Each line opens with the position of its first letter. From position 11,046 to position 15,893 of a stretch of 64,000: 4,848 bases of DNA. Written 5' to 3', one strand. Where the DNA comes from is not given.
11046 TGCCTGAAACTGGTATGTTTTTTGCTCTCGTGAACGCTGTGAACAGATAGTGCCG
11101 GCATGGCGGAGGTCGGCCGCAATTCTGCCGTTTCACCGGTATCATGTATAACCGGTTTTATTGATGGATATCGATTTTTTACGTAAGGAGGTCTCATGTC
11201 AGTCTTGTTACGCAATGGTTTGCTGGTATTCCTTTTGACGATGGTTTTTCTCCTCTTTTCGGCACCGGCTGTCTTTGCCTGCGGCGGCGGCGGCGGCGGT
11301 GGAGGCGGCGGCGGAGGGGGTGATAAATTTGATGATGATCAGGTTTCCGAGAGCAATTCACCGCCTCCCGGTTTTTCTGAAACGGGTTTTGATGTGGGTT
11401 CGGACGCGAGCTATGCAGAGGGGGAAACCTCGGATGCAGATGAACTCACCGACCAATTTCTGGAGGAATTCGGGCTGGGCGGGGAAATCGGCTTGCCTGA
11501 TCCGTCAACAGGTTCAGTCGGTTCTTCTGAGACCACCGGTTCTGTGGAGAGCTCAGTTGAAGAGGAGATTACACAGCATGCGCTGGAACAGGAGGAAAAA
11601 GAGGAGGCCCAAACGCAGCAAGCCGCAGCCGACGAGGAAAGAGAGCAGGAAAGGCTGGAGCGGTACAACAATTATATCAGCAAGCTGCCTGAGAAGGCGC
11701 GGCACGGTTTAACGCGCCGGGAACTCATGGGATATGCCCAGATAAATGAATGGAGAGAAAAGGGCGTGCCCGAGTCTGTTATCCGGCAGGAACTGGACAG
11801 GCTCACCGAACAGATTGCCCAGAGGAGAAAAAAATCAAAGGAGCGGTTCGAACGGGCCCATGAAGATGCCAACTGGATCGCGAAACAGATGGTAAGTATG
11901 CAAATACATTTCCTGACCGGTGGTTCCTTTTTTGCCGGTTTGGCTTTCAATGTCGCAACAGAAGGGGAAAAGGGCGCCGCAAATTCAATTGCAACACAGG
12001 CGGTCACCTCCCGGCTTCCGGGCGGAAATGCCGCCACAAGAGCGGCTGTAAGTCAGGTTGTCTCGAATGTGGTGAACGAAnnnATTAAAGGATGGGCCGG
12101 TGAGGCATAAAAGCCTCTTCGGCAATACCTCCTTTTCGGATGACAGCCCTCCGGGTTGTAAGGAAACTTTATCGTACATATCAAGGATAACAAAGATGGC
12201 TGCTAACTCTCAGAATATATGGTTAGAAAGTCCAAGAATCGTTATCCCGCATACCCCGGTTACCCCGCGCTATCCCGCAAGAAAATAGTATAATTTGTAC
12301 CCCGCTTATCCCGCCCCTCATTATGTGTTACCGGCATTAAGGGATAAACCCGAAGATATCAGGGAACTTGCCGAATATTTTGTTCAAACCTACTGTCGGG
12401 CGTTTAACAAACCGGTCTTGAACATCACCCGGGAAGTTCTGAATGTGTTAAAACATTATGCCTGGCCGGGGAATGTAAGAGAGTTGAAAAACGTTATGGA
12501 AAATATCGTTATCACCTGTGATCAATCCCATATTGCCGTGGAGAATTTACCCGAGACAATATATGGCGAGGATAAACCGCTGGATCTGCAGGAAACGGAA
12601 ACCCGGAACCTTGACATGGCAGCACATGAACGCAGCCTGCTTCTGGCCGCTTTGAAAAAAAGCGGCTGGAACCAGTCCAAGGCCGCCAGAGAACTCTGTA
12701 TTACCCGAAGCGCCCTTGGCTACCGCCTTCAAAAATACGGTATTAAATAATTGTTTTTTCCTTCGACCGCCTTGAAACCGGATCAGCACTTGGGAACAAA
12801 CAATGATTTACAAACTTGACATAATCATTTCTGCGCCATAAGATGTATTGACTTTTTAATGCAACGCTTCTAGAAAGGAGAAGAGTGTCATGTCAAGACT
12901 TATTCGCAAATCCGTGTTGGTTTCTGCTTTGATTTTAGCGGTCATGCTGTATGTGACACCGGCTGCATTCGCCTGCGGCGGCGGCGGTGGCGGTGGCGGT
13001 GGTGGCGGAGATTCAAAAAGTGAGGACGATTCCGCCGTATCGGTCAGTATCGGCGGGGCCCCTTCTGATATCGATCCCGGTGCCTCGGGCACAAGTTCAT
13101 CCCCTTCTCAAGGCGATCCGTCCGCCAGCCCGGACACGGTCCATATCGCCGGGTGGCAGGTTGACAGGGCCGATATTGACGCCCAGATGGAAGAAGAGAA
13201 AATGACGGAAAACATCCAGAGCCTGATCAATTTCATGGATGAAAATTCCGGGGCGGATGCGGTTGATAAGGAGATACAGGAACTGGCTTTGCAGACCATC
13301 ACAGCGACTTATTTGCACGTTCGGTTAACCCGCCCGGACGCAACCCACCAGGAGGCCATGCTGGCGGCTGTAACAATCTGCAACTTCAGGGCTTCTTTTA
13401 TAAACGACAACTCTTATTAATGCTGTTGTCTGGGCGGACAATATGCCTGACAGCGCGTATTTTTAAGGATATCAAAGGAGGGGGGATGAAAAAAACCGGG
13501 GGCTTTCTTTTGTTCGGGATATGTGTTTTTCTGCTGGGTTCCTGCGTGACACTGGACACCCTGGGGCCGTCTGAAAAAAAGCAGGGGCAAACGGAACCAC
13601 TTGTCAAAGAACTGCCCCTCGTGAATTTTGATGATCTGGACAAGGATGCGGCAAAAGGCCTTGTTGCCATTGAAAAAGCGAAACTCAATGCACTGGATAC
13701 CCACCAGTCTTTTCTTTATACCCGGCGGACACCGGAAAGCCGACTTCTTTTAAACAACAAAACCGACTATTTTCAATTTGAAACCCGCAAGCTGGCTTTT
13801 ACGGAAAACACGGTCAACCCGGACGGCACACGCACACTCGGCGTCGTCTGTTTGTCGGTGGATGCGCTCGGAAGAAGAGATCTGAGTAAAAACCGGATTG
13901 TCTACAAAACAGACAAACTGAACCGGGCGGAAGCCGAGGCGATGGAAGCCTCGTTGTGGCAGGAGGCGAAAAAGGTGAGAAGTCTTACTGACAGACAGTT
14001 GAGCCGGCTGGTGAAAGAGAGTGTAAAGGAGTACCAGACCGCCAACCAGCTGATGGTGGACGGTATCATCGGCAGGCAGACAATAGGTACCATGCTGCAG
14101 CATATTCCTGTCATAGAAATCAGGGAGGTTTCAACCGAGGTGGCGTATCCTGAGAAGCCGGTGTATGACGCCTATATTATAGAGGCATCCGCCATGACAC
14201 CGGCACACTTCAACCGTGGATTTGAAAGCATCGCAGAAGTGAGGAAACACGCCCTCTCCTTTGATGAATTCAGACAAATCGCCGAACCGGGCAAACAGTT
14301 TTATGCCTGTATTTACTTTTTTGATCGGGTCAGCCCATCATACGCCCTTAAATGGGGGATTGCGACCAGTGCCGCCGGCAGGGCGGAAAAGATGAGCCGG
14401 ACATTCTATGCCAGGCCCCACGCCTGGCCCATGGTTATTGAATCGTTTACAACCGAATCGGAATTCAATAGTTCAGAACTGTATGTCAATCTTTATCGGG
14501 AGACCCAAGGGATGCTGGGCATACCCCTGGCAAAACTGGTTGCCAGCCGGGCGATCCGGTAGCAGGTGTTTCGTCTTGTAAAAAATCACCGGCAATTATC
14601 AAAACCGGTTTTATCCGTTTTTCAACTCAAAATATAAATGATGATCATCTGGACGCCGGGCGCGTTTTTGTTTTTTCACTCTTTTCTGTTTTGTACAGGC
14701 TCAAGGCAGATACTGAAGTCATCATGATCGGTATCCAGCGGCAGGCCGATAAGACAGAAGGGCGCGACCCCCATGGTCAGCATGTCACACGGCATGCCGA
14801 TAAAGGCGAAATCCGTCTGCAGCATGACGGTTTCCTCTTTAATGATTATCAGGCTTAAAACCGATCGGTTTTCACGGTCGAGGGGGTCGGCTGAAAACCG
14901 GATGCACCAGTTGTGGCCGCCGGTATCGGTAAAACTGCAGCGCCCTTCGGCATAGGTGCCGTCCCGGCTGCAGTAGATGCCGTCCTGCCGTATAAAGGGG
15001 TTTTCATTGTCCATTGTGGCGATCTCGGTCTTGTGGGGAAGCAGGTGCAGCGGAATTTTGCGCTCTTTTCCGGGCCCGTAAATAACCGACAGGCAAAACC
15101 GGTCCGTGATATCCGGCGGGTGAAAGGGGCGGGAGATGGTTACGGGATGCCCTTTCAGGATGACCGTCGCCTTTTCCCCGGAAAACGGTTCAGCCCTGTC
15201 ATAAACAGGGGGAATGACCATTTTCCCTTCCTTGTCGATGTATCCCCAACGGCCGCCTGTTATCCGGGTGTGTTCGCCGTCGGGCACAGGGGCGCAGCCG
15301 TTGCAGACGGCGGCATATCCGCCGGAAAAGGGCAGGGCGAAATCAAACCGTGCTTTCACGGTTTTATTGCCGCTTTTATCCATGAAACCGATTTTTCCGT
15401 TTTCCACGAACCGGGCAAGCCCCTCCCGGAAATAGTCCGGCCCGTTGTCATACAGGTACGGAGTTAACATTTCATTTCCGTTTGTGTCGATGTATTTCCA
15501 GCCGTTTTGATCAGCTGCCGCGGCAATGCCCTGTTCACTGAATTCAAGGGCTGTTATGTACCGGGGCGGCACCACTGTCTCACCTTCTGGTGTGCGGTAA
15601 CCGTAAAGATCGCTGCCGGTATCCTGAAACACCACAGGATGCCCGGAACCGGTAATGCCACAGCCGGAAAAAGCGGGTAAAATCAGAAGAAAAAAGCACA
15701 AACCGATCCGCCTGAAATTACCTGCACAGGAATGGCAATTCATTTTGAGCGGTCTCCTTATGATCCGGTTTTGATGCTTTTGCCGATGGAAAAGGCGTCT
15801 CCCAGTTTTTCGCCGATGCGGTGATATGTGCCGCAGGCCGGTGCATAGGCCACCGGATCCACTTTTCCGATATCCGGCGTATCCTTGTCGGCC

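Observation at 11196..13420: Two paralogous exported proteins whose signal peptide ends in Cys29 followed by 11-13 consecutive glycines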

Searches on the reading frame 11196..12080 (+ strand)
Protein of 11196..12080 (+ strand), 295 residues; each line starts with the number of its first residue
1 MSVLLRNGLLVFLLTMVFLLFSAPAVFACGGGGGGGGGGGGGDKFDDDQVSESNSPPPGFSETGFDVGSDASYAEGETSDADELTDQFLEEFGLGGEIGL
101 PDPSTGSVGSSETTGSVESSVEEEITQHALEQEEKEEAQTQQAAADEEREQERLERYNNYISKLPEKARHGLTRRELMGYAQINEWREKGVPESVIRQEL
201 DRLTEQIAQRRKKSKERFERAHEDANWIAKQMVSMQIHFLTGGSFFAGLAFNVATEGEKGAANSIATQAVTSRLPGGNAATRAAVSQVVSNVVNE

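Call 3: search_protein_families(library=pfam, proteins=[window:11196-12080:+], max_evalue=0.1)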
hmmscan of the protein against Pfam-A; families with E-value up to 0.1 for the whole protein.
window:11196-12080:+ (295 aa): 1 family
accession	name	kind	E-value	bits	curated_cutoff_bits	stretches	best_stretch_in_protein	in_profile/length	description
PF02764.19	Diphtheria_T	-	0.073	13.7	27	0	206-278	35-109/166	Diphtheria toxin, T domain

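Call 4: search_protein_families(library=ncbifam, proteins=[window:11196-12080:+], max_evalue=0.1)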
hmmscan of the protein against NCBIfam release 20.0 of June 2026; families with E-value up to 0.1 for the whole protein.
window:11196-12080:+ (295 aa): 1 family
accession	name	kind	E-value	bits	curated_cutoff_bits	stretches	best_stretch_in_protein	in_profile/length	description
NF041498.2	MobP2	subfamily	0.0044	16.7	200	1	131-241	23-105/335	MobP2 family relaxase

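Call 6: find_homologous_proteins(query=window:11196-12080:+, max_evalue=0.01)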
Query window:11196-12080:+: 2133 candidates shared short words with the query, none scored E <= 0.01.

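Call 42: search_protein_representatives(protein=window:11196-12080:+)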
Query: 295 residues. Proteins with E-value up to 0.001 (for the whole library): 4; up to 1e-10: 0; up to 1e-30: 0. The best 4 are listed.
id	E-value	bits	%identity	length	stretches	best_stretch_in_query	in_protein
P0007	1.9e-08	50.7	30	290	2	106-294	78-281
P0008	1.1e-07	48.2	53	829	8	23-51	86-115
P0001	1.5e-06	44.5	44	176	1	1-81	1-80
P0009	6.2e-04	35.9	45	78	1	10-80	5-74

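Call 44: find_encoding_contigs(protein=P0007, flank=6000, max_places=4)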
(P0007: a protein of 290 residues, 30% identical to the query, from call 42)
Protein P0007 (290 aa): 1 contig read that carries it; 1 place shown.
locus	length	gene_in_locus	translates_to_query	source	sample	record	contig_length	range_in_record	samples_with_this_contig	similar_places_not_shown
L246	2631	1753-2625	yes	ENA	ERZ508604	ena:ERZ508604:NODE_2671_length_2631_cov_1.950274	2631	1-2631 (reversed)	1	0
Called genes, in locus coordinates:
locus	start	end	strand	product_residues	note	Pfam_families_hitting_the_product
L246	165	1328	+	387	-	PF13393:tRNA-synt_His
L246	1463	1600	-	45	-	-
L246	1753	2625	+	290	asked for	-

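Call 45: find_encoding_contigs(protein=P0009, flank=6000, max_places=4)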
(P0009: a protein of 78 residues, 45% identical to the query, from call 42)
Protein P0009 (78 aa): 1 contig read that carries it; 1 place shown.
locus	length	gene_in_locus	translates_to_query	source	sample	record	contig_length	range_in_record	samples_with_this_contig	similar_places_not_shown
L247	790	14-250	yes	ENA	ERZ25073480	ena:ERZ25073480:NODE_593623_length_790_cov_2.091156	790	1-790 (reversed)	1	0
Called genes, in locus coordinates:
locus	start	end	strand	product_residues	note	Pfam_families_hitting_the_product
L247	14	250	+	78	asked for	-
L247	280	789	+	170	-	?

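Call 54: predict_structure(protein=window:11196-12080:+)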
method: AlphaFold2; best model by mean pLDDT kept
length: 295 residues; sequences in the alignment: 1
mean_pLDDT: 64.5   pTM: 0.32
mean pLDDT of the five models: 64.5, 64.3, 59.8, 58.3, 58.1
residues with pLDDT >= 90: 40; 70-90: 84; 50-70: 73; < 50: 98
segments of 3 or more residues with pLDDT < 50: 23-52, 54-78, 95-102, 105-116, 243-261
pLDDT, mean of each block of 10 residues (from residue 1): 73 79 46 32 43 43 41 43 63 49 45 46 70 81 88 86 81 88 92 95 93 91 82 63 45 40 54 55 64 55
secondary structure, 60 per line:
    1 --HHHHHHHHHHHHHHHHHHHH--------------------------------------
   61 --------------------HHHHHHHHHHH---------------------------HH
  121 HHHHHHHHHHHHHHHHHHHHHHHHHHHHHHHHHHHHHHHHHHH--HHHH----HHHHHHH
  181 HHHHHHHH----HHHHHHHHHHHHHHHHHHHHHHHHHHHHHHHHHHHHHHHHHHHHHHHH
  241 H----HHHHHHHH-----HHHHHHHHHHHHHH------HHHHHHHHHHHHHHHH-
elements in order: H3-22 H81-91 H119-163 H166-169 H174-188 H193-241 H246-253 H259-272 H279-294

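Call 58: fold_search(model_id=the predicted structure, library=pdb)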
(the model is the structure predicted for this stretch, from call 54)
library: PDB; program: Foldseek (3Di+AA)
matches with E <= 10: 4; with E <= 0.001: 0
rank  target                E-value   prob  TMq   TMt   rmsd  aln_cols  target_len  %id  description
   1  9g25_I                1.1e+00  0.15  0.20  0.23  30.2       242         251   12  snR30 snoRNP - State 1 - Utp23-Krr1-deltaC3 (released 2025-06-18)
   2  8e0m_G                2.5e+00  0.07  0.13  0.21  21.6       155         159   18  Homotrimeric variant of tcTRP9, BGL15 (released 2023-04-12)
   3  1ma9_A                6.5e+00  0.08  0.14  0.09  16.7       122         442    9  Crystal structure of the complex of human vitamin D binding protein and rabbit muscle actin (released 2003-02-04)
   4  5y0t_C                7.3e+00  0.13  0.12  0.09   3.5        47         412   17  Crystal structure of Thermotoga maritima TmcAL bound with alpha-thio ATP(Form II) (released 2018-07-18)

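Call 84: search_protein_families(library=pfam, proteins=[P0007], max_evalue=0.05)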
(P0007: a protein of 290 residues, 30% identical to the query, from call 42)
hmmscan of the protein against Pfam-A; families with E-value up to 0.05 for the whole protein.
P0007 (290 aa): 0 families

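Call 85: search_protein_families(library=ncbifam, proteins=[P0007], max_evalue=0.05)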
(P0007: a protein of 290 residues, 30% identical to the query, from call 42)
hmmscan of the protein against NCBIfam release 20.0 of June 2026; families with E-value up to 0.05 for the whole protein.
P0007 (290 aa): 0 families

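Call 87: search_protein_families(library=pfam, proteins=[L246:1115-1564:+], max_evalue=0.01)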
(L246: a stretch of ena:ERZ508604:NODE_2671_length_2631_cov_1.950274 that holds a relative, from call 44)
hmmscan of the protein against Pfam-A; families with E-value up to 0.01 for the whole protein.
L246:1115-1564:+ (150 aa): 1 family
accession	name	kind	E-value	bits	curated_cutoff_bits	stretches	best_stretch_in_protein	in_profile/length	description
PF07676.18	PD40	-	2.1e-10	40.7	20.9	2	21-44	7-30/38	WD40-like Beta Propeller Repeat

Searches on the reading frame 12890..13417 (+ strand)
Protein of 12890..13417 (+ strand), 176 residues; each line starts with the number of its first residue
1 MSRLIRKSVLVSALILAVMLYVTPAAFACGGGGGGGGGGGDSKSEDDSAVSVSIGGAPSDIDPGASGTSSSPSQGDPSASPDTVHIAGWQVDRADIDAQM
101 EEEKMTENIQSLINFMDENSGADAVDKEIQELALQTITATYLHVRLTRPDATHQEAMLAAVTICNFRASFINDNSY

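Call 3: search_protein_families(library=pfam, proteins=[window:12890-13417:+], max_evalue=0.1)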
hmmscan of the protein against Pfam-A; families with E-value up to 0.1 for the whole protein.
window:12890-13417:+ (176 aa): 0 families

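Call 4: search_protein_families(library=ncbifam, proteins=[window:12890-13417:+], max_evalue=0.1)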
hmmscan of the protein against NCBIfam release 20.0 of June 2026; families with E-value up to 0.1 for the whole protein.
window:12890-13417:+ (176 aa): 2 families
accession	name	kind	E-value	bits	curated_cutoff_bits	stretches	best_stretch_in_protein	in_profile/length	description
NF033865.1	fusolisin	equivalog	0.0032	15.6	999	1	6-79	2-64/1006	fusolisin family autotransporter serine protease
NF058595.1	invert_tail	domain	0.031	14.6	37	1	6-39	49-82/113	lipo-invert putative C-terminal anchoring domain-containing protein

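Call 12: find_homologous_proteins(query=window:12890-13417:+, max_evalue=0.01)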
Query window:12890-13417:+ (176 aa): 1 proteins with E <= 0.01 among 218 candidates.
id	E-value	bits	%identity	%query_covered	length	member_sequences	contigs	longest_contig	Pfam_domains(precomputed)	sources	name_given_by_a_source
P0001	2.0e-108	378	100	100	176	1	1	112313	-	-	-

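Call 37: find_encoding_contigs(protein=P0001, flank=4000, max_places=4)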
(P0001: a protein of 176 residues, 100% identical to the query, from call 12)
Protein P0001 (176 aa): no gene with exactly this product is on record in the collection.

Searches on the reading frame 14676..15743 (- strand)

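Call 3: search_protein_families(library=pfam, proteins=[window:14676-15743:-], max_evalue=0.1)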
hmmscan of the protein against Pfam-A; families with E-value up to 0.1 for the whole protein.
window:14676-15743:- (355 aa): 1 family
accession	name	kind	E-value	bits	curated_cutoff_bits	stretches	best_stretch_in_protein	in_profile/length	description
PF14903.11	WG_beta_rep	-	8.4e-33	112.5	25.6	4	166-194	1-29/35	WG containing repeat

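Call 4: search_protein_families(library=ncbifam, proteins=[window:14676-15743:-], max_evalue=0.1)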
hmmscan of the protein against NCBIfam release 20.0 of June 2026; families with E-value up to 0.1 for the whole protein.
window:14676-15743:- (355 aa): 0 families
